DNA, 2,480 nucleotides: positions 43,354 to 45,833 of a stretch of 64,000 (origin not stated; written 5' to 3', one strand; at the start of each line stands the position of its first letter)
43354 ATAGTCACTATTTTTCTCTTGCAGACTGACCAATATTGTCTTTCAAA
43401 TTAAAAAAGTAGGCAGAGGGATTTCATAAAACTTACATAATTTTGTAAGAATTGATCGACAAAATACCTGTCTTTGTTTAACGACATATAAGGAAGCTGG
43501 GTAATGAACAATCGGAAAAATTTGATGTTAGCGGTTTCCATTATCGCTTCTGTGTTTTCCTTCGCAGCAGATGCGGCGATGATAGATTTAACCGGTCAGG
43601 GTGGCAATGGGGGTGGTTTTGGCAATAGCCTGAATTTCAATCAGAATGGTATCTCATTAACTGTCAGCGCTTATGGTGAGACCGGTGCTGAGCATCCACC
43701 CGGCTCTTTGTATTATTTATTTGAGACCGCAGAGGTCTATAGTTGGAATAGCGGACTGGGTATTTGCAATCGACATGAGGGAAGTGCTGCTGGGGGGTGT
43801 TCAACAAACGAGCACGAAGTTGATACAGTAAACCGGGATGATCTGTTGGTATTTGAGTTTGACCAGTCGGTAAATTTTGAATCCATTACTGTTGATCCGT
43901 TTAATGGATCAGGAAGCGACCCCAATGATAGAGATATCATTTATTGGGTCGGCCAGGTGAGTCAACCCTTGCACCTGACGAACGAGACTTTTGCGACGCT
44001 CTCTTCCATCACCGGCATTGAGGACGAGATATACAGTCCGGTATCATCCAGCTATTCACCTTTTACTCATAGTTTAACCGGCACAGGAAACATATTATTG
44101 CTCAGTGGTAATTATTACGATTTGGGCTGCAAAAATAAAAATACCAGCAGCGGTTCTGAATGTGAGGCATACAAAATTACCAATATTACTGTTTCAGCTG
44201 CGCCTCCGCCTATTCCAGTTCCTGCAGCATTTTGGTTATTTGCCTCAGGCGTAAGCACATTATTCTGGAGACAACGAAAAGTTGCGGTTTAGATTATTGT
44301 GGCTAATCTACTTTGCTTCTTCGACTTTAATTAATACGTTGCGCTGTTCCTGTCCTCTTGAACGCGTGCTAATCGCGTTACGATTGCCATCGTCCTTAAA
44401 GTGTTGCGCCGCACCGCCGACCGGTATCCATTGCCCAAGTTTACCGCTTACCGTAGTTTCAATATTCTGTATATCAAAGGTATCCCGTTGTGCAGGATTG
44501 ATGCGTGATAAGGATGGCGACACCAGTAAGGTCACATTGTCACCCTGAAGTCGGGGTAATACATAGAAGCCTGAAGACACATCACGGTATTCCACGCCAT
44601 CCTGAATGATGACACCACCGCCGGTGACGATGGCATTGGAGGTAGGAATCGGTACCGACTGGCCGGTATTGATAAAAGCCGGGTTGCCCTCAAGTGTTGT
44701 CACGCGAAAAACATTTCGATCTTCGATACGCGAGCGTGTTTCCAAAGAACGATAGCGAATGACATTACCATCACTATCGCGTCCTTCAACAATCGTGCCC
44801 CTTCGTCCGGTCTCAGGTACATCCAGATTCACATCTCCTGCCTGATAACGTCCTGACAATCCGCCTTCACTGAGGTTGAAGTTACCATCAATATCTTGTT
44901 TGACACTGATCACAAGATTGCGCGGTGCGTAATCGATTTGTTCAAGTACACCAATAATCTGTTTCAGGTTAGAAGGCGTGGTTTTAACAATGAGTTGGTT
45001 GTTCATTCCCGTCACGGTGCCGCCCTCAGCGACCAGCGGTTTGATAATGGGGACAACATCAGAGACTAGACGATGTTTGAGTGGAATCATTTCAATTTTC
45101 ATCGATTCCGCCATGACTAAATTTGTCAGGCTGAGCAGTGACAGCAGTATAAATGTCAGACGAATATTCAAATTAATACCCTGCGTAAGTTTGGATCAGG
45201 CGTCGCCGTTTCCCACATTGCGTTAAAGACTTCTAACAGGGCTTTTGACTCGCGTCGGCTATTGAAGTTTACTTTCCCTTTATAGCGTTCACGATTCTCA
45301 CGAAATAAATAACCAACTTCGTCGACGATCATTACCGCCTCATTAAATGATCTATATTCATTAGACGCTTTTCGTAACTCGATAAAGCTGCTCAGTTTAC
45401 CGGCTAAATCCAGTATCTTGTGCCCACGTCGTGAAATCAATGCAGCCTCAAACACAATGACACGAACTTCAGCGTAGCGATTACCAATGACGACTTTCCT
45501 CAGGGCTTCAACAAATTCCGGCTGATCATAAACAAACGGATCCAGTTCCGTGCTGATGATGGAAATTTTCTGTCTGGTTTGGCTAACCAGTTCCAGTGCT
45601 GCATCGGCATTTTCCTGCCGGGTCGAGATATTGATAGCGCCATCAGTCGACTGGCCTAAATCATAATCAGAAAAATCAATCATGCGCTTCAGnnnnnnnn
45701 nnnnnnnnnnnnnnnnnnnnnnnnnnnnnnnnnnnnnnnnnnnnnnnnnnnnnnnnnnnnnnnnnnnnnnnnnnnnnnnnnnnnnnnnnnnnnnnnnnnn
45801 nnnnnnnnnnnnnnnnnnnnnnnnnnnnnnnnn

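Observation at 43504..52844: Two VPLPA-CTERM sorting-domain proteins imply a dedicated exosortase system encoded elsewhere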

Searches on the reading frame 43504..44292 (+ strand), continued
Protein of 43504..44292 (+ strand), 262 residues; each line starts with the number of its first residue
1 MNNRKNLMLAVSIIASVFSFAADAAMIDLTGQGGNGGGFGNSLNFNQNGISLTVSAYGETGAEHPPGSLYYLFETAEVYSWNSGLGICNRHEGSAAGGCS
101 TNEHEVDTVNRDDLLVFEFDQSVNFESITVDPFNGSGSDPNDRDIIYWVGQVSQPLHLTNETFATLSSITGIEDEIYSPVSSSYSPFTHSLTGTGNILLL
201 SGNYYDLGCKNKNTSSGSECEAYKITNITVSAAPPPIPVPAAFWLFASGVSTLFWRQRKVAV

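Call 63: search_protein_families(library=ncbifam, proteins=[L019:3055-3789:+, L020:9989-10747:+, L023:3001-3747:+, L024:3921-4664:+, L027:9878-10624:+, L026:9827-10615:+, L038:9815-10678:+, L034:9917-10636:+, L030:1018-1791:+, L037:2709-3458:+], max_evalue=0.01)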
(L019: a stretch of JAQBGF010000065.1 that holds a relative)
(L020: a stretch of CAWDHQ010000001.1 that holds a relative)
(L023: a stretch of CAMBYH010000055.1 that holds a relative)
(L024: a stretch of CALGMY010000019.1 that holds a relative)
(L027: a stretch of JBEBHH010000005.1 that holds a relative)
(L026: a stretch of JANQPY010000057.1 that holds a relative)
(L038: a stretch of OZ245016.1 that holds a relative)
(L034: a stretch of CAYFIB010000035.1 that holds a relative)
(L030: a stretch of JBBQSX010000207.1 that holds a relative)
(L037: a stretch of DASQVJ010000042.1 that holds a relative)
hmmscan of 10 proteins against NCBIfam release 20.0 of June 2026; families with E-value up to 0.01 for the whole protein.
L019:3055-3789:+ (245 aa): 2 families
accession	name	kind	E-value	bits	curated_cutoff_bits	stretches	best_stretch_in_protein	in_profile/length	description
NF041927.1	Xrt_dep_XDP1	equivalog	1e-22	81.3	125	1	12-243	4-241/242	exosortase-dependent surface protein XDP1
TIGR03370.1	VPLPA-CTERM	domain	1.1e-07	31.7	25.35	1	221-243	1-23/25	VPLPA-CTERM sorting domain-containing protein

L020:9989-10747:+ (253 aa): 2 families
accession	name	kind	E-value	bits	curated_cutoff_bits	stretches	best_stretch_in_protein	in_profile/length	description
NF041927.1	Xrt_dep_XDP1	equivalog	5.9e-25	88.7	125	1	19-251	2-240/242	exosortase-dependent surface protein XDP1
TIGR03370.1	VPLPA-CTERM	domain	6.4e-05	22.9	25.35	1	230-252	1-23/25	VPLPA-CTERM sorting domain-containing protein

L023:3001-3747:+ (249 aa): 2 families
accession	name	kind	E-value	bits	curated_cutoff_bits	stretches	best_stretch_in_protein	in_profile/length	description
NF041927.1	Xrt_dep_XDP1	equivalog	4.8e-24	85.7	125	1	13-245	2-240/242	exosortase-dependent surface protein XDP1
TIGR03370.1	VPLPA-CTERM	domain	0.00027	20.9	25.35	1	224-245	1-22/25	VPLPA-CTERM sorting domain-containing protein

L024:3921-4664:+ (248 aa): 2 families
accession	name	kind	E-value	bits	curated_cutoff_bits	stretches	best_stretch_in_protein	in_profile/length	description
NF041927.1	Xrt_dep_XDP1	equivalog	1.6e-24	87.2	125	1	16-246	4-240/242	exosortase-dependent surface protein XDP1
TIGR03370.1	VPLPA-CTERM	domain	0.0074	16.3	25.35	1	225-246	1-22/25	VPLPA-CTERM sorting domain-containing protein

L027:9878-10624:+ (249 aa): 2 families
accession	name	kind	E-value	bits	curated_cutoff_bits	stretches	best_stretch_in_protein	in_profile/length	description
NF041927.1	Xrt_dep_XDP1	equivalog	1.9e-24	87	125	1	14-248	2-241/242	exosortase-dependent surface protein XDP1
TIGR03370.1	VPLPA-CTERM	domain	0.00049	20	25.35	1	226-249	1-24/25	VPLPA-CTERM sorting domain-containing protein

L026:9827-10615:+ (263 aa): 1 family
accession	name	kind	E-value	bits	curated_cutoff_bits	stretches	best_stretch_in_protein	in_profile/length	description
NF041927.1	Xrt_dep_XDP1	equivalog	2.9e-20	73.3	125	1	31-259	6-240/242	exosortase-dependent surface protein XDP1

L038:9815-10678:+ (288 aa): 1 family
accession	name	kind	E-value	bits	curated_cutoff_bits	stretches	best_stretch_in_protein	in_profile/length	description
NF041927.1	Xrt_dep_XDP1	equivalog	4.6e-16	59.5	125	1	43-282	7-242/242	exosortase-dependent surface protein XDP1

L034:9917-10636:+ (240 aa): 12 families
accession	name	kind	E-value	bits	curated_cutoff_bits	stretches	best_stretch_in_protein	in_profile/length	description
NF041927.1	Xrt_dep_XDP1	equivalog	9.6e-31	107.6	125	1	13-240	2-242/242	exosortase-dependent surface protein XDP1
NF033554.9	floc_PepA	equivalog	2.3e-11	44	80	1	138-240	159-260/261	flocculation-associated PEP-CTERM protein PepA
NF038125.1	PEP_CTERM_THxN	subfamily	3e-09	36.8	85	1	209-240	216-246/246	THxN family PEP-CTERM protein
NF041538.1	PEP_EDSA_1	subfamily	5e-09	36.2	100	1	214-240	281-307/307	EDSAP-1 family PEP-CTERM protein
NF038129.1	PEP_NF038129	equivalog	1e-07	32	65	1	209-240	163-194/194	NF038129 family PEP-CTERM protein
NF038120.1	PEP_CTERM_QFxxD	subfamily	2.9e-05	24.1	80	1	214-239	190-215/215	NF038120 family PEP-CTERM protein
TIGR02595.1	PEP_CTERM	domain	5.7e-05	23.7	16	1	217-240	1-23/24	PEP-CTERM sorting domain-containing protein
NF038118.1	PEP_CTERM_CCXG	equivalog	9e-05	22.2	90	1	209-240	167-199/199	CCXG family PEP-CTERM protein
TIGR03370.1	VPLPA-CTERM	domain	0.00011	22.1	25.35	1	217-240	1-24/25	VPLPA-CTERM sorting domain-containing protein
NF033947.0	PEP-cistern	hypoth_equivalog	0.00046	20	60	1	211-239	167-195/195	cistern family PEP-CTERM protein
NF038126.1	PEP_CTERM_FxDxF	subfamily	0.00052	20.3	50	1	214-239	139-165/165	FxDxF family PEP-CTERM protein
NF038124.1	PEP_CTERM_TLD_A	exception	0.00081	19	100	1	201-240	196-234/235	PEP_CTERM-anchored TLD domain-containing protein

L030:1018-1791:+ (258 aa): 11 families
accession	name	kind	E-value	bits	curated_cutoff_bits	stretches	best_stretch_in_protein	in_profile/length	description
NF041927.1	Xrt_dep_XDP1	equivalog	8.1e-42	143.9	125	1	22-256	2-242/242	exosortase-dependent surface protein XDP1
NF038125.1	PEP_CTERM_THxN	subfamily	9.3e-07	28.7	85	1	231-256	222-246/246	THxN family PEP-CTERM protein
NF033554.9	floc_PepA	equivalog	1e-06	28.8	80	1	231-256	235-260/261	flocculation-associated PEP-CTERM protein PepA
NF038129.1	PEP_NF038129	equivalog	1.2e-06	28.5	65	1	224-256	164-194/194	NF038129 family PEP-CTERM protein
NF041538.1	PEP_EDSA_1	subfamily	2.6e-06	27.3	100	1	231-256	281-307/307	EDSAP-1 family PEP-CTERM protein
NF038120.1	PEP_CTERM_QFxxD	subfamily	4.2e-05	23.5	80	1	230-256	190-214/215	NF038120 family PEP-CTERM protein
NF033947.0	PEP-cistern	hypoth_equivalog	4.6e-05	23.2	60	1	225-255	165-195/195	cistern family PEP-CTERM protein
TIGR02595.1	PEP_CTERM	domain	4.8e-05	23.9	16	1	233-256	1-24/24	PEP-CTERM sorting domain-containing protein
NF038124.1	PEP_CTERM_TLD_A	exception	0.00017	21.2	100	1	232-256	210-234/235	PEP_CTERM-anchored TLD domain-containing protein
NF038118.1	PEP_CTERM_CCXG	equivalog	0.004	16.8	90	1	232-256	175-199/199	CCXG family PEP-CTERM protein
TIGR03901.2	MYXO-CTERM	domain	0.0074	16.7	20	1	235-256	11-33/34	MYXO-CTERM sorting domain-containing protein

L037:2709-3458:+ (250 aa): 5 families
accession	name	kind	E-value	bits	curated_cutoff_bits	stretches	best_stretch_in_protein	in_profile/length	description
NF041927.1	Xrt_dep_XDP1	equivalog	1.9e-27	96.8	125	1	14-249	2-242/242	exosortase-dependent surface protein XDP1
NF038129.1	PEP_NF038129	equivalog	9.4e-05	22.3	65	1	178-249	117-194/194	NF038129 family PEP-CTERM protein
NF035944.1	PEPxxWA-CTERM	domain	0.0032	17.4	35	0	227-239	2-14/24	PEPxxWA-CTERM sorting domain-containing protein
NF038119.1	PEP_CTERM_MHFG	equivalog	0.005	17.2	100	1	220-250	230-260/260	MHFG family PEP-CTERM protein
NF033947.0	PEP-cistern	hypoth_equivalog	0.007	16.1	60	0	219-247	166-194/195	cistern family PEP-CTERM protein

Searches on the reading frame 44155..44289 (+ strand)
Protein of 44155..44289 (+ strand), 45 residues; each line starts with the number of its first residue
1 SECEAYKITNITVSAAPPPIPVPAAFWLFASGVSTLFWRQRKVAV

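Call 79: search_protein_families(library=ncbifam, proteins=[window:44155-44289:+], max_evalue=10)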
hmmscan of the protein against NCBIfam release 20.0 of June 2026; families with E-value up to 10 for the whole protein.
seq(45 aa): 1 family
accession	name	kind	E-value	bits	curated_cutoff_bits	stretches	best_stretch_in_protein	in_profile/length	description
NF041927.1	Xrt_dep_XDP1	equivalog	0.014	15.4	125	1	5-42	200-241/242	exosortase-dependent surface protein XDP1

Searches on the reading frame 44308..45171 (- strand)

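Call 3: search_protein_families(library=ncbifam, proteins=[window:44308-45171:-], max_evalue=1)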
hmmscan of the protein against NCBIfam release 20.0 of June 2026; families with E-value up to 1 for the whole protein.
window:44308-45171:- (287 aa): 2 families
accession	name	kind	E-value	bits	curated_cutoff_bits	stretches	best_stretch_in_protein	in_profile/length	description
TIGR02517.1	type_II_gspD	equivalog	4.9e-10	38.5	351.35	2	19-82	92-157/600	type II secretion system secretin GspD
TIGR02515.1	IV_pilus_PilQ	subfamily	6.9e-07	28.6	284.35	2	156-257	281-384/428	type IV pilus secretin PilQ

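Call 4: search_protein_families(library=pfam, proteins=[window:44308-45171:-], max_evalue=1)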
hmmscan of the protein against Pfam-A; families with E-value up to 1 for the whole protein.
window:44308-45171:- (287 aa): 2 families
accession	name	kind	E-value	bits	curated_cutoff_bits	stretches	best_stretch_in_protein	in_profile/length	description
PF00263.26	Secretin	-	2.9e-09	37.2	27.5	1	156-261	15-129/169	Bacterial type II and III secretion system protein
PF03958.22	Secretin_N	-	1e-07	32.5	28.2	1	27-83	2-67/69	Bacterial type II/III secretion system short domain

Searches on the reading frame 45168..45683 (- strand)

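Call 3: search_protein_families(library=ncbifam, proteins=[window:45168-45683:-], max_evalue=1)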
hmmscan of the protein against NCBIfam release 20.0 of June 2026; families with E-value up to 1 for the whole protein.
window:45168-45683:- (171 aa): 0 families

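Call 4: search_protein_families(library=pfam, proteins=[window:45168-45683:-], max_evalue=1)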
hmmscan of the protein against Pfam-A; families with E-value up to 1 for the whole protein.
window:45168-45683:- (171 aa): 3 families
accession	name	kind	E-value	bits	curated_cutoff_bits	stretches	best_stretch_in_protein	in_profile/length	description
PF25559.1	DUF7931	-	6.5e-42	143.1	27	1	22-168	2-148/149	Domain of unknown function (DUF7931)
PF19099.5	DUF5786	-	0.02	16.1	26.9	1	127-156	25-54/55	Family of unknown function (DUF5786)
PF05707.18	Zot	-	0.075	12.9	20.3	1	108-135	76-102/197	Zonular occludens toxin (Zot)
